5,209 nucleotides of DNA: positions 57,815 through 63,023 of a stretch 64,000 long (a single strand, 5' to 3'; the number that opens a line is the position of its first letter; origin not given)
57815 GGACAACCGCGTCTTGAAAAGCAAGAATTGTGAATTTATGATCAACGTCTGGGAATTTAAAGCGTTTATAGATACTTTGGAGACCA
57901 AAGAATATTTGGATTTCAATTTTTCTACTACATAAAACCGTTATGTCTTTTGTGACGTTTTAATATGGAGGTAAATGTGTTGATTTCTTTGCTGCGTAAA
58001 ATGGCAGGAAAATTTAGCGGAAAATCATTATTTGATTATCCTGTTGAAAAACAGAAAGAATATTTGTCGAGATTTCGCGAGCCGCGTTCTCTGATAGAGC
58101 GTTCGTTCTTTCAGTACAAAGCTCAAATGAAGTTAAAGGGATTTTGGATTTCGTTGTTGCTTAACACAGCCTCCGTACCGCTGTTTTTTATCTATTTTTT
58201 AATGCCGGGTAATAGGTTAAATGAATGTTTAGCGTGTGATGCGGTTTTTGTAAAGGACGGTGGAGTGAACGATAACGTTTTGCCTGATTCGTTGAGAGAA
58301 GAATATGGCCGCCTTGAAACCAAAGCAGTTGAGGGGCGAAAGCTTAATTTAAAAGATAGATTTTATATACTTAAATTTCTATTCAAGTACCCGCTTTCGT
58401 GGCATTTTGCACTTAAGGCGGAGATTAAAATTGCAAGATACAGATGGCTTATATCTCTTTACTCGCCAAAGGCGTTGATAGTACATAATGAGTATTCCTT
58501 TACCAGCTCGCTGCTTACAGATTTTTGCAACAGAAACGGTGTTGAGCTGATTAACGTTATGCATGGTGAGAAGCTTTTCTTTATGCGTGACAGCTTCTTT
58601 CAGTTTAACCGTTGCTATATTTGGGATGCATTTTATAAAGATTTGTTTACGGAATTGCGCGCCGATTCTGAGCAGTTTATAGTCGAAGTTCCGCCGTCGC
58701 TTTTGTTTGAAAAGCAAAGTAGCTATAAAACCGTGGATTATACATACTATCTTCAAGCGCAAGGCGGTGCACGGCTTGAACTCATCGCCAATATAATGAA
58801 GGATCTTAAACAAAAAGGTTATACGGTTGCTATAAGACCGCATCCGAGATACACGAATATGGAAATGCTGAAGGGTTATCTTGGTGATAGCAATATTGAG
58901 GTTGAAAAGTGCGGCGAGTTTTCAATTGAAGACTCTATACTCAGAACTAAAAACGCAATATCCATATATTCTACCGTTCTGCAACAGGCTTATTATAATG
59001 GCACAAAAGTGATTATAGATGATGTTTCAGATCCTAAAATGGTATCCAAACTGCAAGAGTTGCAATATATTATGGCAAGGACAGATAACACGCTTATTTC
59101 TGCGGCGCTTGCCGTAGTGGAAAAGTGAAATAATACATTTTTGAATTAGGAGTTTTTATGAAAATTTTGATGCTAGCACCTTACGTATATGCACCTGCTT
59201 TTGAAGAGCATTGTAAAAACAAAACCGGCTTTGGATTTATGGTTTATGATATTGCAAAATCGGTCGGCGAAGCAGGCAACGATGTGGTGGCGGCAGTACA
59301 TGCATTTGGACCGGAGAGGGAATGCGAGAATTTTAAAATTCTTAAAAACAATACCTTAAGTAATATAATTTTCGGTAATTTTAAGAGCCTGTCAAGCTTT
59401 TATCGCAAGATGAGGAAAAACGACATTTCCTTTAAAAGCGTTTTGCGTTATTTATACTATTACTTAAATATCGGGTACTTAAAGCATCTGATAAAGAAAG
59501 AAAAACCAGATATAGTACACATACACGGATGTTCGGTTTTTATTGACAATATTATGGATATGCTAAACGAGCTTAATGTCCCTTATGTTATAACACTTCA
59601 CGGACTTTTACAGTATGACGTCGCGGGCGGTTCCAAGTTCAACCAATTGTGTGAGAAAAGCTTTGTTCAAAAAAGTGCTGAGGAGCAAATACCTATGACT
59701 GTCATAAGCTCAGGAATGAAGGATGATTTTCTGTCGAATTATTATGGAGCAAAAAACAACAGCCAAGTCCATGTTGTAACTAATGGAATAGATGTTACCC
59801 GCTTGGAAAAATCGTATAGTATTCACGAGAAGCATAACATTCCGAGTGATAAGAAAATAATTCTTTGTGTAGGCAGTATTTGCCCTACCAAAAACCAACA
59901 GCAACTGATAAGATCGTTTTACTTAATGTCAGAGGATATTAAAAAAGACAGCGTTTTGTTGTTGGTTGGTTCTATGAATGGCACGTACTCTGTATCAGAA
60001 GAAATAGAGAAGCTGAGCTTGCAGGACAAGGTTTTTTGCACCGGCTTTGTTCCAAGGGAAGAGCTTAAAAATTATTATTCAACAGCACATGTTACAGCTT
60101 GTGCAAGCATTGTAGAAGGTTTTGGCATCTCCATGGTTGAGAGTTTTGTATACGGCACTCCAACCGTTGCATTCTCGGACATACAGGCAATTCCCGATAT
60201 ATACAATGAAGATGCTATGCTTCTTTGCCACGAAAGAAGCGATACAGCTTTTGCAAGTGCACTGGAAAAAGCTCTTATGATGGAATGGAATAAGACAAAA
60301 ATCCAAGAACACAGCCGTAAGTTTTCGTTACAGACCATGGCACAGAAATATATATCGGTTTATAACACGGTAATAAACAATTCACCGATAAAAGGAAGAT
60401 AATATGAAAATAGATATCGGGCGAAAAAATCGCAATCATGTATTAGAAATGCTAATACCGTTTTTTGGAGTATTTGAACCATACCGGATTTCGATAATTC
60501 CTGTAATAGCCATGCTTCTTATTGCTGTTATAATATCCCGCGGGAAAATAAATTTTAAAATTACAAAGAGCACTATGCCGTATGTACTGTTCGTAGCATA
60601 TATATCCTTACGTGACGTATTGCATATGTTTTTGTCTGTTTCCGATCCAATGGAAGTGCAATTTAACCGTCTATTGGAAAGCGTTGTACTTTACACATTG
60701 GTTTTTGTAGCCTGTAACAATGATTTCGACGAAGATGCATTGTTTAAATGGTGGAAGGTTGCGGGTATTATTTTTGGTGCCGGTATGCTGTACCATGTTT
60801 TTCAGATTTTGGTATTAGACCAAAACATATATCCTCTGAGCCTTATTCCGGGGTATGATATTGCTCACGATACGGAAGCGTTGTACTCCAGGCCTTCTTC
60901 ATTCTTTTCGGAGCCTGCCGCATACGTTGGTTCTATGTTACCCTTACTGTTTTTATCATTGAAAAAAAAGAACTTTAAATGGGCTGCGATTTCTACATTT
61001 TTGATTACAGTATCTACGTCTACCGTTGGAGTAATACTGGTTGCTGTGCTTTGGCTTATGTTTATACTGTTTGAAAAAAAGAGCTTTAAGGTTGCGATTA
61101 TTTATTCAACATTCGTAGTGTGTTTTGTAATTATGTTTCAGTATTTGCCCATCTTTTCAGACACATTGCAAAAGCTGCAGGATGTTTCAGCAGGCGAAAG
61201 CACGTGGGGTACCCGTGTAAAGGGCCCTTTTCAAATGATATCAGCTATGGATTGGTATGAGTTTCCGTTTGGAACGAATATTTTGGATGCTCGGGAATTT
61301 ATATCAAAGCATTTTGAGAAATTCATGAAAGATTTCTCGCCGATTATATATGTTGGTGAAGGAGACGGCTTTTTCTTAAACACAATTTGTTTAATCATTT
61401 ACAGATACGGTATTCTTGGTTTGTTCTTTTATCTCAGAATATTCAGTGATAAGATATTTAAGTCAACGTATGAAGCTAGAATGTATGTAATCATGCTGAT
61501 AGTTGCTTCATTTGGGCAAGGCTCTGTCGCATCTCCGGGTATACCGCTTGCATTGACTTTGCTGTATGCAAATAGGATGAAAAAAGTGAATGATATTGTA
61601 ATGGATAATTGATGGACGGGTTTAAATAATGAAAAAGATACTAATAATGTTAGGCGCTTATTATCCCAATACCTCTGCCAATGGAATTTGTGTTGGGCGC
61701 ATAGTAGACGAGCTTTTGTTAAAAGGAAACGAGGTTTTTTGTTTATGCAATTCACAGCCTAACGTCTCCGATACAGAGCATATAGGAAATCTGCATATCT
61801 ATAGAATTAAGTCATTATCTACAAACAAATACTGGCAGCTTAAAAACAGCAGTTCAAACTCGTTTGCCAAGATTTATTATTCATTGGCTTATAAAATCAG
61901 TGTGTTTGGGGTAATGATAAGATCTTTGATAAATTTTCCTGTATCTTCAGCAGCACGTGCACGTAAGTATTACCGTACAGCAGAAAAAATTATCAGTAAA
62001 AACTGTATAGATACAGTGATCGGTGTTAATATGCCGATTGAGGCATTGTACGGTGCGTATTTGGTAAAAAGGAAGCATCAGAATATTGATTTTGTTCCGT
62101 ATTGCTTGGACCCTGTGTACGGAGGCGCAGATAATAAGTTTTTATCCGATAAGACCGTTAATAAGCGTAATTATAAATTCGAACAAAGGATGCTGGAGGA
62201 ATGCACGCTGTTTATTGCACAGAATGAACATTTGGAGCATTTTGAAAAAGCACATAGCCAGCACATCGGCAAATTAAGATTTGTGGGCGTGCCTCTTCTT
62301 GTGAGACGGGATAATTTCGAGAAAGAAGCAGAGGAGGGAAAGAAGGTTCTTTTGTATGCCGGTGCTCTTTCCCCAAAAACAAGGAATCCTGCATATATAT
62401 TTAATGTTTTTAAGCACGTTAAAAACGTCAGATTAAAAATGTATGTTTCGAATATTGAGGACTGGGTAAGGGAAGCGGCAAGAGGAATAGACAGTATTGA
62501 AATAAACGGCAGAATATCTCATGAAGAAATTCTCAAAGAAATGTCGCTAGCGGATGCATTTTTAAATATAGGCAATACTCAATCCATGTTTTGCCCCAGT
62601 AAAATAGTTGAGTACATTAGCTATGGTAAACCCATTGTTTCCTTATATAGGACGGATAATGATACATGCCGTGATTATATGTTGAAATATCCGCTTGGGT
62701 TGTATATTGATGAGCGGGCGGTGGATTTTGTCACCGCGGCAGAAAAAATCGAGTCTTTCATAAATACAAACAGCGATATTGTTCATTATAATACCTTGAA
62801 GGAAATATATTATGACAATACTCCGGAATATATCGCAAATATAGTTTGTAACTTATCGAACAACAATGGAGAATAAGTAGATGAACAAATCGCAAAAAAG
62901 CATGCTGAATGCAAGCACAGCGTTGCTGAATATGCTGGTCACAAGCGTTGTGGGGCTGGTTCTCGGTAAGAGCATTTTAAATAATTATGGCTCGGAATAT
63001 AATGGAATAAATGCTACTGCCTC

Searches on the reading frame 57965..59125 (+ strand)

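Call 97: search_protein_families(library=pfam, max_evalue=0.0001, proteins=[window:57965-59125:+])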
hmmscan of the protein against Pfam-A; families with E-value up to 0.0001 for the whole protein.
window:57965-59125:+ (387 aa): 1 family
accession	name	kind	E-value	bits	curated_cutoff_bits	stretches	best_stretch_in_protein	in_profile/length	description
PF07388.17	A-2_8-polyST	-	8.2e-05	22.7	23.3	0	270-343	226-304/316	Alpha-2,8-polysialyltransferase (POLYST)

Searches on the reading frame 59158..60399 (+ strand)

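Call 97: search_protein_families(library=pfam, max_evalue=0.0001, proteins=[window:59158-60399:+])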
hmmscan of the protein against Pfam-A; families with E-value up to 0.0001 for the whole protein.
window:59158-60399:+ (414 aa): 4 families
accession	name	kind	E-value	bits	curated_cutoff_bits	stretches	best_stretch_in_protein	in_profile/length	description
PF00534.26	Glycos_transf_1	-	8.3e-32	110.5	26.4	1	222-388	5-171/172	Glycosyl transferases group 1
PF13692.12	Glyco_trans_1_4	-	3.1e-21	76.5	27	1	233-373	2-140/142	Glycosyl transferases group 1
PF13439.12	Glyco_transf_4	-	5e-14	53.1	28.5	1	27-215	6-170/170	Glycosyltransferase Family 4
PF13477.12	Glyco_trans_4_2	-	1.5e-06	28.9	23.4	1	92-161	50-120/139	Glycosyl transferase 4-like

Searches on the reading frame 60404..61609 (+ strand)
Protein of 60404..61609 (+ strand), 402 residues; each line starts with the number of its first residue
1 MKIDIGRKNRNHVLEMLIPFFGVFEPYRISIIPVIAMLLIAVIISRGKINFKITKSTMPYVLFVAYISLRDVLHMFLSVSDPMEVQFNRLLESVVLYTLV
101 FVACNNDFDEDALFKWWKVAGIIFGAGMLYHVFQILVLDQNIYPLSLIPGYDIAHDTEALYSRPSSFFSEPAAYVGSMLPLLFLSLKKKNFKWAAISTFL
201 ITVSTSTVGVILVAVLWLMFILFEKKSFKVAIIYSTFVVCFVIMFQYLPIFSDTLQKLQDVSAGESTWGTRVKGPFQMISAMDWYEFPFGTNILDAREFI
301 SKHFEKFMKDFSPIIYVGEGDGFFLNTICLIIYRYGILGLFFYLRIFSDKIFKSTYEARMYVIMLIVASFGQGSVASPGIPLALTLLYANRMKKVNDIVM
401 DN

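Call 97: search_protein_families(library=pfam, max_evalue=0.0001, proteins=[window:60404-61609:+])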
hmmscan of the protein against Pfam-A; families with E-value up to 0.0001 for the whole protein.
window:60404-61609:+ (402 aa): 1 family
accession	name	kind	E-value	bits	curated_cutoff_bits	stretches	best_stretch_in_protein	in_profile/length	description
PF04932.20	Wzy_C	-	1.2e-05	25.5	31.7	1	194-344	5-149/149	O-Antigen ligase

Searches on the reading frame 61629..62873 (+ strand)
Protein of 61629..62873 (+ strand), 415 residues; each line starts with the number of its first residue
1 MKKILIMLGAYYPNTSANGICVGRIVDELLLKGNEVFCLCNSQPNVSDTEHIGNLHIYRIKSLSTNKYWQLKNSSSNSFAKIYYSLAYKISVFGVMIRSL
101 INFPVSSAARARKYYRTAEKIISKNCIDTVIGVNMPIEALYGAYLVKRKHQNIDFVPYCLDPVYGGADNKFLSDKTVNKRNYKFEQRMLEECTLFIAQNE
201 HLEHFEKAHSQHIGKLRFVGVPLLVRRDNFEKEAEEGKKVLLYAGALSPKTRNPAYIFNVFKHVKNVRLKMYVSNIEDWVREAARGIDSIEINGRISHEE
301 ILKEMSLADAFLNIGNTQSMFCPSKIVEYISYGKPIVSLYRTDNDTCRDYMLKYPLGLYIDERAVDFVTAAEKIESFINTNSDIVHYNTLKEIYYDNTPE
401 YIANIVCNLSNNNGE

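Call 97: search_protein_families(library=pfam, max_evalue=0.0001, proteins=[window:61629-62873:+])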
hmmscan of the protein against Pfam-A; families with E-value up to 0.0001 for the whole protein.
window:61629-62873:+ (415 aa): 1 family
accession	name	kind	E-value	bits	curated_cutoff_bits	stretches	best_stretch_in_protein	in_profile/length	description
PF13692.12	Glyco_trans_1_4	-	4.4e-06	27.4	27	1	239-339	2-106/142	Glycosyl transferases group 1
